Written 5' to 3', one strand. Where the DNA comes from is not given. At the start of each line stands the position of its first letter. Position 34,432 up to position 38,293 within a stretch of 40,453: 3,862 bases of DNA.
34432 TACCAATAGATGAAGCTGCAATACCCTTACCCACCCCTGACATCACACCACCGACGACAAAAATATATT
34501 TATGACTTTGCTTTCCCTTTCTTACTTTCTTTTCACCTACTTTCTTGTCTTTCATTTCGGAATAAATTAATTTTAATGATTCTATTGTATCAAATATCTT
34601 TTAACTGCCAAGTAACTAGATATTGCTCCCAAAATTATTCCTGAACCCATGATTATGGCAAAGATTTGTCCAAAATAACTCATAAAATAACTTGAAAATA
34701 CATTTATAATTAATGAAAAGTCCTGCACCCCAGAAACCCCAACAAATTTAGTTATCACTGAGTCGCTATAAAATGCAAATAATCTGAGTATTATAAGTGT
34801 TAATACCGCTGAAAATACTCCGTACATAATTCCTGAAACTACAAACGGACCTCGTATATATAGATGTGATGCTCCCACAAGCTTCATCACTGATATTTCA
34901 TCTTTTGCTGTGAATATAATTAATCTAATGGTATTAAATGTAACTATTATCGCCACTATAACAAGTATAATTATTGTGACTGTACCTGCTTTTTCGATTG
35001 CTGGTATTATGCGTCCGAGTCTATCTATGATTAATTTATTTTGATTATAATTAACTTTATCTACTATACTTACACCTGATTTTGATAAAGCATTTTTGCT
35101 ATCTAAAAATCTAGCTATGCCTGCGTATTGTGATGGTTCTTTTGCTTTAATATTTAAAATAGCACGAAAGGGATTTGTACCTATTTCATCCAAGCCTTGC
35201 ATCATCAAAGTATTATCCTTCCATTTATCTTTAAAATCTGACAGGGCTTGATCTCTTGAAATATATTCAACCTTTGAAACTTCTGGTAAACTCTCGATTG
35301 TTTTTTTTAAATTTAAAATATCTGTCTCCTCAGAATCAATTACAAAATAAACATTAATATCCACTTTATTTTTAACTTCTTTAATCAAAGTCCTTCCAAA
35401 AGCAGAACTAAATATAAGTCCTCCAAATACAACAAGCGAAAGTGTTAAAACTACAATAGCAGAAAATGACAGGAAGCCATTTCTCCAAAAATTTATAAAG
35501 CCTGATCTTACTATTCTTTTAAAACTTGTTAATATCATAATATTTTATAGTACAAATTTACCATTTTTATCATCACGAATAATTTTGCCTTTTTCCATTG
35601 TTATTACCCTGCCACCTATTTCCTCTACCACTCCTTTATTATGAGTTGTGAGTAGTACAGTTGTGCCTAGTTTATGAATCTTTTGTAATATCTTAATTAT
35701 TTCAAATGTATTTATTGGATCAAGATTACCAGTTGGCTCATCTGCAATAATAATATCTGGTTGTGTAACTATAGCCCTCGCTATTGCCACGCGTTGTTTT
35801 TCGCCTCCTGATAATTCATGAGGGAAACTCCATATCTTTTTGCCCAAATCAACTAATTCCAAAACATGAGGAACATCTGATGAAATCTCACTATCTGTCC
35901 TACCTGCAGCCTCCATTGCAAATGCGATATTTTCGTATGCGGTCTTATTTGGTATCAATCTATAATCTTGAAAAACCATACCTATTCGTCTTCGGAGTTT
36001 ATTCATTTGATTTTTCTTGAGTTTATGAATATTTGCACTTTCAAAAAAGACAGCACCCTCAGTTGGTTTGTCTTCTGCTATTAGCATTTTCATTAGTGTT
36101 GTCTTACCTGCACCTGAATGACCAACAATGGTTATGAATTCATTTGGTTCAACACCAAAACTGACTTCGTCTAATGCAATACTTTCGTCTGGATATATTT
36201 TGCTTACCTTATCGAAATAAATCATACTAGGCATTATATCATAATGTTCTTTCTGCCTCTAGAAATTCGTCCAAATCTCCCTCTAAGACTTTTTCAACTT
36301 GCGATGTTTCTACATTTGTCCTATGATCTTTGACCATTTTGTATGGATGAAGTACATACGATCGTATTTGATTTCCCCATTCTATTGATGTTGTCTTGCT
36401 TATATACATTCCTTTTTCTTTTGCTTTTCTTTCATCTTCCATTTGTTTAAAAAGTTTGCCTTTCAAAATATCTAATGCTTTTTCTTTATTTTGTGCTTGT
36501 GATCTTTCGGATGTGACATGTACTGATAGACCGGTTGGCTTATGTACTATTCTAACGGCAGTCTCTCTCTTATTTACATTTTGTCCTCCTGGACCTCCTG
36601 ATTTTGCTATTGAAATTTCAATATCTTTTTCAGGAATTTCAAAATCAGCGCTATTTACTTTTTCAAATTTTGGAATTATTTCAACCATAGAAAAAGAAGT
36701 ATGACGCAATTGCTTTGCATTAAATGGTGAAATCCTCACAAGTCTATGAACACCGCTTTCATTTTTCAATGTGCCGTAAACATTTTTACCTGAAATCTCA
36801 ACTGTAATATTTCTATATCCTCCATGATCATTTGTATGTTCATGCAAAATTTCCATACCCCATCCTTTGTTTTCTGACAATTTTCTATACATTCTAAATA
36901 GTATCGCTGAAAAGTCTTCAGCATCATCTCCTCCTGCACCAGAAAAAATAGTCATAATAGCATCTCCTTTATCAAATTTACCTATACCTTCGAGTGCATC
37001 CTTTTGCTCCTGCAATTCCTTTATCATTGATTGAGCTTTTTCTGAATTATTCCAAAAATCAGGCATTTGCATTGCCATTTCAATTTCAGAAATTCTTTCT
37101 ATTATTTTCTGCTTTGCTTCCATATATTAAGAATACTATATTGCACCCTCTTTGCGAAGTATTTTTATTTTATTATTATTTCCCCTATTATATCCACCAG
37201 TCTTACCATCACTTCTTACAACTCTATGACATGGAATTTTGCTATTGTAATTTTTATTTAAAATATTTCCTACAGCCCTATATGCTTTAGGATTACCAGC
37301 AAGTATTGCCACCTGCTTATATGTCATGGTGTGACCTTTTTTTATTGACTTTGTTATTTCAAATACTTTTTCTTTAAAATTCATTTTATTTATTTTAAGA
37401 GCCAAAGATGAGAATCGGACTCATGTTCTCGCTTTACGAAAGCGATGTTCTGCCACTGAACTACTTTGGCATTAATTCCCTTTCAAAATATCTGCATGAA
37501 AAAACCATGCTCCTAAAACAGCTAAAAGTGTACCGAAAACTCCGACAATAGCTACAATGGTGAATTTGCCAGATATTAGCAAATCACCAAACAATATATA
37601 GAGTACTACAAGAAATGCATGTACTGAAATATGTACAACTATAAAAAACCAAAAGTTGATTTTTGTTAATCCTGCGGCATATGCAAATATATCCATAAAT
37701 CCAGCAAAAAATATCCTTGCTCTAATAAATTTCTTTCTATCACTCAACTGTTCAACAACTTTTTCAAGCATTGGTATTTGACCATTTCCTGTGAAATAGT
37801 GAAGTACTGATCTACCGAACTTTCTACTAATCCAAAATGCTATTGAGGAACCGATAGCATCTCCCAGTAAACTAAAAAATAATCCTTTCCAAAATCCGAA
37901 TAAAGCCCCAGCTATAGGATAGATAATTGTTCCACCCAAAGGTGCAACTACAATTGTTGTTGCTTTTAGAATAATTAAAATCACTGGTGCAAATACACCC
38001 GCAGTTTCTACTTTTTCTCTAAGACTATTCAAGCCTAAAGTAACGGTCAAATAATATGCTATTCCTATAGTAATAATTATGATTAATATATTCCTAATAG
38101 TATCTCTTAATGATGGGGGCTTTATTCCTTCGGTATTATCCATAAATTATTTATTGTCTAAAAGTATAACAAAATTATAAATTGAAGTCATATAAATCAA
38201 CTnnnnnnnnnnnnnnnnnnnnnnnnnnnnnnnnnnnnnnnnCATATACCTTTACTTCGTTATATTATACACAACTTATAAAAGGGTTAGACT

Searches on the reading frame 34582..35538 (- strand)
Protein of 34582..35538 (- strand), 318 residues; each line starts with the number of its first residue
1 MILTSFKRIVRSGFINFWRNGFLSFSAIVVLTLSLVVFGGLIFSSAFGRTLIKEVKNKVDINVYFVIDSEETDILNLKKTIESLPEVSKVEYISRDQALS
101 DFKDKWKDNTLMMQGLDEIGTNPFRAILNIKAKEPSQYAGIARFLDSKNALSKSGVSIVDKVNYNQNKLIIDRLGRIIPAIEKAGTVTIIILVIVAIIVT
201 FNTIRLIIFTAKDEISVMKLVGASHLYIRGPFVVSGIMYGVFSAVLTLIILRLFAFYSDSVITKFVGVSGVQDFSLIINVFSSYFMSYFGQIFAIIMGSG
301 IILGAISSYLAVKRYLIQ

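Call 90: search_protein_families(library=pfam, proteins=[window:34582-35538:-], max_evalue=0.0001)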
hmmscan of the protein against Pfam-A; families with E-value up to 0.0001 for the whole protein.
window:34582-35538:- (318 aa): 2 families
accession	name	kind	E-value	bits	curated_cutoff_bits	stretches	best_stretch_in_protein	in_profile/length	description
PF18075.7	FtsX_ECD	-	5.2e-15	56.3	23.5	1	59-147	1-89/96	FtsX extracellular domain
PF02687.27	FtsX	-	1.2e-06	29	25.5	1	188-314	3-118/120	FtsX-like permease C-terminal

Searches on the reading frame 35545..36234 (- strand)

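Call 90: search_protein_families(library=pfam, proteins=[window:35545-36234:-], max_evalue=0.0001)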
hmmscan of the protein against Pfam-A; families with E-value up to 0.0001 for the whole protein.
window:35545-36234:- (229 aa): 7 families
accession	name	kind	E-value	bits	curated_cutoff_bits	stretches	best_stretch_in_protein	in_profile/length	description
PF00005.33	ABC_tran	-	3.5e-37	128.5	25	1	21-168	1-136/137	ABC transporter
PF13304.12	AAA_21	-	1.8e-07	31.9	27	0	123-203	221-303/304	AAA domain, putative AbiEii toxin, Type IV TA system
PF02463.25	SMC_N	-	2.6e-06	27.5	40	1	31-206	24-205/220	RecF/RecN/SMC N terminal domain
PF13175.12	AAA_15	-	5.6e-06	26.6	32.1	0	16-94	16-91/374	AAA ATPase domain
PF00931.28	NB-ARC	-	3.4e-05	23.6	23.5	0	30-63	18-49/248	NB-ARC domain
PF20720.3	nSTAND3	-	5.1e-05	23.5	27.2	0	28-74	14-59/155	Novel STAND NTPase 3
PF13401.12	AAA_22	-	6.7e-05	23.6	27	0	32-66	6-33/130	AAA domain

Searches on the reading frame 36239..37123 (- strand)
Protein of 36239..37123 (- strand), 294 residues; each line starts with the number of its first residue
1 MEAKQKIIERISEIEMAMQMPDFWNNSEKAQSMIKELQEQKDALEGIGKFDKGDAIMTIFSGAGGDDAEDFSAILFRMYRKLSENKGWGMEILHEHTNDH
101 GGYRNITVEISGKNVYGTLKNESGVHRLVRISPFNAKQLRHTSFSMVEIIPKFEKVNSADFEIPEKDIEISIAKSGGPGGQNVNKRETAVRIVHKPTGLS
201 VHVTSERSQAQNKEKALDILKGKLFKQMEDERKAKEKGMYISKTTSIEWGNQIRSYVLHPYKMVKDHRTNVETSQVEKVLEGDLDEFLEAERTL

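Call 90: search_protein_families(library=pfam, proteins=[window:36239-37123:-], max_evalue=0.0001)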
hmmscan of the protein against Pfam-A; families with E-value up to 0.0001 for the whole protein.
window:36239-37123:- (294 aa): 2 families
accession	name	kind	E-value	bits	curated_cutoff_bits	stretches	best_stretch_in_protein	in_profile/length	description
PF03462.23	PCRF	-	3.2e-39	135.2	24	1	48-147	95-194/194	PCRF domain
PF00472.26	RF-1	-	4.3e-36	123.8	35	1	159-268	3-116/116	RF-1 domain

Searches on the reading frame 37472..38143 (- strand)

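Call 90: search_protein_families(library=pfam, proteins=[window:37472-38143:-], max_evalue=0.0001)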
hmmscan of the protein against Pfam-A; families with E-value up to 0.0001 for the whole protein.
window:37472-38143:- (223 aa): 1 family
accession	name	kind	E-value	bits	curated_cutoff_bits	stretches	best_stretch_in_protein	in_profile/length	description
PF09335.16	VTT_dom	-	1.2e-13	52.1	33.9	1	72-187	4-122/123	VTT domain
